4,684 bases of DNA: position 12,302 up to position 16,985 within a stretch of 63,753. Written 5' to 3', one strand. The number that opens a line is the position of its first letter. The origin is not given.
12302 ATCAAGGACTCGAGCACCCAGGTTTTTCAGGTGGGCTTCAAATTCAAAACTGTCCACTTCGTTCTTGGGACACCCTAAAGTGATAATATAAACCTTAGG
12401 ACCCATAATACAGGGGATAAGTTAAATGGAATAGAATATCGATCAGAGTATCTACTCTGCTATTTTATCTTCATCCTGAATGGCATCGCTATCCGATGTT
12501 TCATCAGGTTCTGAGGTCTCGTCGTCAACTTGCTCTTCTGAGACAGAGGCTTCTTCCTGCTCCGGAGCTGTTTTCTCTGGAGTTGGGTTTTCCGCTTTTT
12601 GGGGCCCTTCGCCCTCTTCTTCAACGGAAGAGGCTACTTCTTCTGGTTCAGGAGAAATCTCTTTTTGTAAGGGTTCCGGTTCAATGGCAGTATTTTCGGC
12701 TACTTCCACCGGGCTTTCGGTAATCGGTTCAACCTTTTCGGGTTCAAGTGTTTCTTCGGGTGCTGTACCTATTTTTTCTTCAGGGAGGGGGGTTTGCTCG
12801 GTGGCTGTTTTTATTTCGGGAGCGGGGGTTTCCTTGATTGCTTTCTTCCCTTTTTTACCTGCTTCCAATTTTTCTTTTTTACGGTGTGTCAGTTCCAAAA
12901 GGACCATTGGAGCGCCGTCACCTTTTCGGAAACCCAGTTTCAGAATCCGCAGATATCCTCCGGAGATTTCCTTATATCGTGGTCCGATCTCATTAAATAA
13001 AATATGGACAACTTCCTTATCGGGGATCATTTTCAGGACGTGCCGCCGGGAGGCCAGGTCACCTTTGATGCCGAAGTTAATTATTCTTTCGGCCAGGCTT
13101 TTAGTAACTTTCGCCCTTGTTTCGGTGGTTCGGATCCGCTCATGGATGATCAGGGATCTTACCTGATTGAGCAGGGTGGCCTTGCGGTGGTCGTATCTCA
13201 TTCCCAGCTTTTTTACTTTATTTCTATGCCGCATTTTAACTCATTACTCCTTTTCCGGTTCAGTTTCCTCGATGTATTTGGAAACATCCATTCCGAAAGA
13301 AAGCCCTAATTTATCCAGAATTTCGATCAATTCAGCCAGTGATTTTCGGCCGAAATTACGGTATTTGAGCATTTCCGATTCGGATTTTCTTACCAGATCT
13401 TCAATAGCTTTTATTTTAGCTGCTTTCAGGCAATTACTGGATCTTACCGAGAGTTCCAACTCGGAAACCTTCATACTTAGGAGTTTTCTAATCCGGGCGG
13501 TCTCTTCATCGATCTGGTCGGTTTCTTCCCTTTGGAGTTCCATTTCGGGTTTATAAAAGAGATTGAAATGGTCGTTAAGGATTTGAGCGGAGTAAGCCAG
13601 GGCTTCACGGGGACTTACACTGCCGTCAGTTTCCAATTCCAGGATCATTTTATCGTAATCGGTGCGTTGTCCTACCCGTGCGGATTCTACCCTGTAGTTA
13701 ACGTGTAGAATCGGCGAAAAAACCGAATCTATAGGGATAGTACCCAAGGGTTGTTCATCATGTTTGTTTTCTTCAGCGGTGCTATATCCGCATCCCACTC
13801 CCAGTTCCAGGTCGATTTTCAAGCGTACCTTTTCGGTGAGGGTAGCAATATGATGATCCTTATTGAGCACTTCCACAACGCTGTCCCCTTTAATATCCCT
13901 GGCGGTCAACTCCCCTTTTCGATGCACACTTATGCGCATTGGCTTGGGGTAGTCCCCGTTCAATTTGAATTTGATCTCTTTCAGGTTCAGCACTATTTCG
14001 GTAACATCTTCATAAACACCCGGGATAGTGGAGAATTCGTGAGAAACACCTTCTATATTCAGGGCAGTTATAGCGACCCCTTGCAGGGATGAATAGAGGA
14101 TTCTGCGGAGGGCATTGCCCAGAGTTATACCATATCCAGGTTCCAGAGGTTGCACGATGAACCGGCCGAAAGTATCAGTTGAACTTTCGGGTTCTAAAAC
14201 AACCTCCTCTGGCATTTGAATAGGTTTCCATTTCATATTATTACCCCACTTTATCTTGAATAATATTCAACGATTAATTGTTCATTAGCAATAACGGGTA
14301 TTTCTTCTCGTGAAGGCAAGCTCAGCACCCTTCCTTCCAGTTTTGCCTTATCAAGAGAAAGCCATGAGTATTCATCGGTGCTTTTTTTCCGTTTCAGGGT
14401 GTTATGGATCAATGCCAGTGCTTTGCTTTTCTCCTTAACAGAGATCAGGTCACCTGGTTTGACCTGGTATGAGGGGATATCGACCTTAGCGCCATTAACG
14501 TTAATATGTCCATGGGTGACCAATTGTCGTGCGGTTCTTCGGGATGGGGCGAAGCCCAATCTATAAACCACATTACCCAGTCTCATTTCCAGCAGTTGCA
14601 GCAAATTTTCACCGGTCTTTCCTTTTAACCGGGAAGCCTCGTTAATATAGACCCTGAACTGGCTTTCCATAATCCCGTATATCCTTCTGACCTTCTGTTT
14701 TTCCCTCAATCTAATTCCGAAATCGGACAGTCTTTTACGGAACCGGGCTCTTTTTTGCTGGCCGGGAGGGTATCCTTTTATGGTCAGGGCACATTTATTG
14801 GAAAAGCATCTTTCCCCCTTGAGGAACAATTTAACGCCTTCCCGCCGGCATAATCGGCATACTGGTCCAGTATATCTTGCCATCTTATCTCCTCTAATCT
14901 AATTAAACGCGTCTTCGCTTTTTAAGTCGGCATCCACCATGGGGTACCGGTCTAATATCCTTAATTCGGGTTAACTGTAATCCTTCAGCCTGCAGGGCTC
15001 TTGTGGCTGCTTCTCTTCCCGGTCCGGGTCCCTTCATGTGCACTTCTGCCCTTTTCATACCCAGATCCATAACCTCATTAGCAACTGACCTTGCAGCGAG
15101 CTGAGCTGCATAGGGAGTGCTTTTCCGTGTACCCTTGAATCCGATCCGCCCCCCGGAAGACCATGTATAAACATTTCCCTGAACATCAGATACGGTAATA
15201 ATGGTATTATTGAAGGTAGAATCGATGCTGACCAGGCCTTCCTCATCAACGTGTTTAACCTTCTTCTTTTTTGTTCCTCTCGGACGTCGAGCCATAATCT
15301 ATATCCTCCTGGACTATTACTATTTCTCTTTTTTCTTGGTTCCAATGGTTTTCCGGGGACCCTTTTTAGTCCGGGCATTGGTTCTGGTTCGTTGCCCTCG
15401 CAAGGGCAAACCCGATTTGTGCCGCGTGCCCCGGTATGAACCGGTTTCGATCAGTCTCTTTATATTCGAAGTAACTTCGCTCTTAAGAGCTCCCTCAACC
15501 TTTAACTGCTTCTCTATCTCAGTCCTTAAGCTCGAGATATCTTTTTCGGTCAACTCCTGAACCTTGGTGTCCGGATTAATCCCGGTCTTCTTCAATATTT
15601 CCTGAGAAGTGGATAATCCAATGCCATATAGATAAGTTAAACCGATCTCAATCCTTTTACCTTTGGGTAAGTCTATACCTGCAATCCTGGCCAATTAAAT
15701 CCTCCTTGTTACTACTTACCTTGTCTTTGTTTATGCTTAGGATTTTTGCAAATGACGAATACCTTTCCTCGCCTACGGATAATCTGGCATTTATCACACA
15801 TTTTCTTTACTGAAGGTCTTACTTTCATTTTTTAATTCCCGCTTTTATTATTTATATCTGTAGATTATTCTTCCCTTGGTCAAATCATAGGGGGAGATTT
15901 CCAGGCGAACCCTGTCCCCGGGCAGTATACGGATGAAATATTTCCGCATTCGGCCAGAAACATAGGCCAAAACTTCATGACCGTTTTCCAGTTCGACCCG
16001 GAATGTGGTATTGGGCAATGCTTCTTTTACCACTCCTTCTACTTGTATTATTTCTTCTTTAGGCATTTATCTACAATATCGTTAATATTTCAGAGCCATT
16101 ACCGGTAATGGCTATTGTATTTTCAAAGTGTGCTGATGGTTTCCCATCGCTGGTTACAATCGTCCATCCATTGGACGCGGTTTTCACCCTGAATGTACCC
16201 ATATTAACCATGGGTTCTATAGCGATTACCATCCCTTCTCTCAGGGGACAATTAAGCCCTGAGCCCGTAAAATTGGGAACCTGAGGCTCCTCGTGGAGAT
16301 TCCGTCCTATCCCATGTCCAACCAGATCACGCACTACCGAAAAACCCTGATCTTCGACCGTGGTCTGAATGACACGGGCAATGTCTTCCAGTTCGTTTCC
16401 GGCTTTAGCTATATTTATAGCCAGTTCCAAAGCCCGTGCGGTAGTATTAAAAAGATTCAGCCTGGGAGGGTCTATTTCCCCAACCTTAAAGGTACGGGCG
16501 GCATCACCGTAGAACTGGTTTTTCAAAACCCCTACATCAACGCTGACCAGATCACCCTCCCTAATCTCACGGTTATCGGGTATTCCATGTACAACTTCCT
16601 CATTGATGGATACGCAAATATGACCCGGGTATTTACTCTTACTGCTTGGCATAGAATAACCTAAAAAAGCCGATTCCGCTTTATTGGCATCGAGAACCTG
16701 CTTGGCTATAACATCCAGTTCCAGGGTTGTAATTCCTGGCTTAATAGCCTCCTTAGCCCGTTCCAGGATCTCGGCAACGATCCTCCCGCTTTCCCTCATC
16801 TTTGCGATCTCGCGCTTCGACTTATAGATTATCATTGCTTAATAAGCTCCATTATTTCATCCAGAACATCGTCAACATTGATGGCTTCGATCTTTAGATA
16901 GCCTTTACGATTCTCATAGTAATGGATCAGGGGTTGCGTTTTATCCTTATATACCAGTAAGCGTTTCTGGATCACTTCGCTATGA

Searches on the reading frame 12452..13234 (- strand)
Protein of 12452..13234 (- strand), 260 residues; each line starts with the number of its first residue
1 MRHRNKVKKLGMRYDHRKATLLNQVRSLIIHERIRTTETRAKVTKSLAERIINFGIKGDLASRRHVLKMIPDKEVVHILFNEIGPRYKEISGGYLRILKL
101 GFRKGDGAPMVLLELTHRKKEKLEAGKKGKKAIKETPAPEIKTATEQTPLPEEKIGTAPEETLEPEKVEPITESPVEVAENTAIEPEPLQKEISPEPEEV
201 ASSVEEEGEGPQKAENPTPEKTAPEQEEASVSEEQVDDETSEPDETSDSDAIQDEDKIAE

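Call 73: search_protein_families(library=ncbifam, proteins=[window:12452-13234:-], max_evalue=0.00001)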
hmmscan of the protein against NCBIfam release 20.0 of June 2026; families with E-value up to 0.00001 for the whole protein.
window:12452-13234:- (260 aa): 2 families
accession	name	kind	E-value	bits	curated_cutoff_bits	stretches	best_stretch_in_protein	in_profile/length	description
NF051448.1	50S_L17_sunset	exception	1e-38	133.3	280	1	5-166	5-165/229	50S ribosomal protein L17, sunset domain variant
TIGR00059.1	L17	equivalog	7.3e-34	116.5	70.05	1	7-116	2-111/112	50S ribosomal protein L17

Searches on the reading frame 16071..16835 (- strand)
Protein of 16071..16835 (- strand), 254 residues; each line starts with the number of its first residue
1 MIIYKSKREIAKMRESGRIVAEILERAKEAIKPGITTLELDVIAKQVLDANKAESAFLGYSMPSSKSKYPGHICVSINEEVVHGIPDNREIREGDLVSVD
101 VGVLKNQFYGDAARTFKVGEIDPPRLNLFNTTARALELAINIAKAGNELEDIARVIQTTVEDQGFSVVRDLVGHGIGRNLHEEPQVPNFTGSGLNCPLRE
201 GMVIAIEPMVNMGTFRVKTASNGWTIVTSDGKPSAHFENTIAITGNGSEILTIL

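Call 8: search_protein_families(library=pfam, proteins=[window:16071-16835:-], max_evalue=0.001)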
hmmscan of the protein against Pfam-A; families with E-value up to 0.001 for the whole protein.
window:16071-16835:- (254 aa): 1 family
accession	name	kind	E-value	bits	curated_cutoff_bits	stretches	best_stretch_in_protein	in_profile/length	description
PF00557.29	Peptidase_M24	-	3.4e-49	167.9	23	1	11-244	1-207/208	Metallopeptidase family M24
